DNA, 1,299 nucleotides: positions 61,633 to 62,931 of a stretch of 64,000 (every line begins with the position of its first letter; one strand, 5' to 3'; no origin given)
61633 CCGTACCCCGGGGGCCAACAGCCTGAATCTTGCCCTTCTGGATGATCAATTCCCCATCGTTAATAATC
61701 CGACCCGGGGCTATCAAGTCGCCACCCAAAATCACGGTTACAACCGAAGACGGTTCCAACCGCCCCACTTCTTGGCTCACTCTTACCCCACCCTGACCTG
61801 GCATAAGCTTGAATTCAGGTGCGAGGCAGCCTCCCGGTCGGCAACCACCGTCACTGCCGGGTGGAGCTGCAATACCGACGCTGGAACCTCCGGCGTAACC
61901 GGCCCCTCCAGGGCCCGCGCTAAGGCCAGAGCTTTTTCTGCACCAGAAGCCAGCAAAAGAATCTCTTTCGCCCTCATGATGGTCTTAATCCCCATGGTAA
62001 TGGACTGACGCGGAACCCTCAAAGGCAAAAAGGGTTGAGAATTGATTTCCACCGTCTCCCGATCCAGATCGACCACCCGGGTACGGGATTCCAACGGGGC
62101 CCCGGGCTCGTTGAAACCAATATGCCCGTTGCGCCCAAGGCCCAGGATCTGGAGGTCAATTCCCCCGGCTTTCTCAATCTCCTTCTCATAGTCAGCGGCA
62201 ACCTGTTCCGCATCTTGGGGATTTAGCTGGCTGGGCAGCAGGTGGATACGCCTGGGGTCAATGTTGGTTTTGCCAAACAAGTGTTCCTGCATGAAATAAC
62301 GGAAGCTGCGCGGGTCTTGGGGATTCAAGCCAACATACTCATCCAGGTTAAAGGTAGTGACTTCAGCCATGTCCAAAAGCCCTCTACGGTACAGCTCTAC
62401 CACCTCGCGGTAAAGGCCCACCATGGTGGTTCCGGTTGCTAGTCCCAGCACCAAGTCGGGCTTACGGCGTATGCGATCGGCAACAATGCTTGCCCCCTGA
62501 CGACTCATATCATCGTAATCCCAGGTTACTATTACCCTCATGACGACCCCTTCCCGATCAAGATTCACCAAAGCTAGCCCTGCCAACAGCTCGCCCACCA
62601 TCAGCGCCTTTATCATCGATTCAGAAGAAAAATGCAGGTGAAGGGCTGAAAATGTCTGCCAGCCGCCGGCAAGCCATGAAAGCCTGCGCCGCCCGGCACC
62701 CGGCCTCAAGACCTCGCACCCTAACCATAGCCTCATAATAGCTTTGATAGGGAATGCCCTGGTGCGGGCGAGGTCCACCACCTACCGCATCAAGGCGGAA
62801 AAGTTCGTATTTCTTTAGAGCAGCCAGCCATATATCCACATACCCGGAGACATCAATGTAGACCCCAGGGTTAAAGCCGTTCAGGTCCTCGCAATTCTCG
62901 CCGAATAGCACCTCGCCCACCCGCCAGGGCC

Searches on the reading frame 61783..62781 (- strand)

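Call 89: search_protein_families(library=ncbifam, proteins=[window:61783-62781:-], max_evalue=0.00001)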
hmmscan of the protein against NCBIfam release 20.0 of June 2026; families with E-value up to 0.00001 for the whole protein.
window:61783-62781:- (332 aa): 8 families
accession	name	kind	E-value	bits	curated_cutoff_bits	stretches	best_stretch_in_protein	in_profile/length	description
NF001684.0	PRK00443.1-4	subfamily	8.3e-81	271.3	326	1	81-324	1-243/260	glucosamine-6-phosphate deaminase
TIGR00502.1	nagB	equivalog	3e-79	266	236.9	1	81-325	1-250/259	glucosamine-6-phosphate deaminase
NF002557.0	PRK02122.1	subfamily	1.4e-69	234.9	384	1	86-323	34-276/653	glucosamine-6-phosphate deaminase-like protein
NF001682.0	PRK00443.1-1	equivalog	4.5e-53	180.3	528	1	81-322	1-234/262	glucosamine-6-phosphate deaminase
NF007291.0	PRK09762.1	equivalog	1.9e-44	152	271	1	81-316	4-235/236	galactosamine-6-phosphate isomerase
NF009022.0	PRK12358.1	equivalog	1.7e-42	145.6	247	1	81-323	1-238/239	glucosamine-6-phosphate deaminase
NF001685.0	PRK00443.1-5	equivalog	2.4e-42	145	513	1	109-322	34-247/266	glucosamine-6-phosphate deaminase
TIGR01198.1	pgl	equivalog_domain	1.4e-20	73.8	124.45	1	102-321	22-233/234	6-phosphogluconolactonase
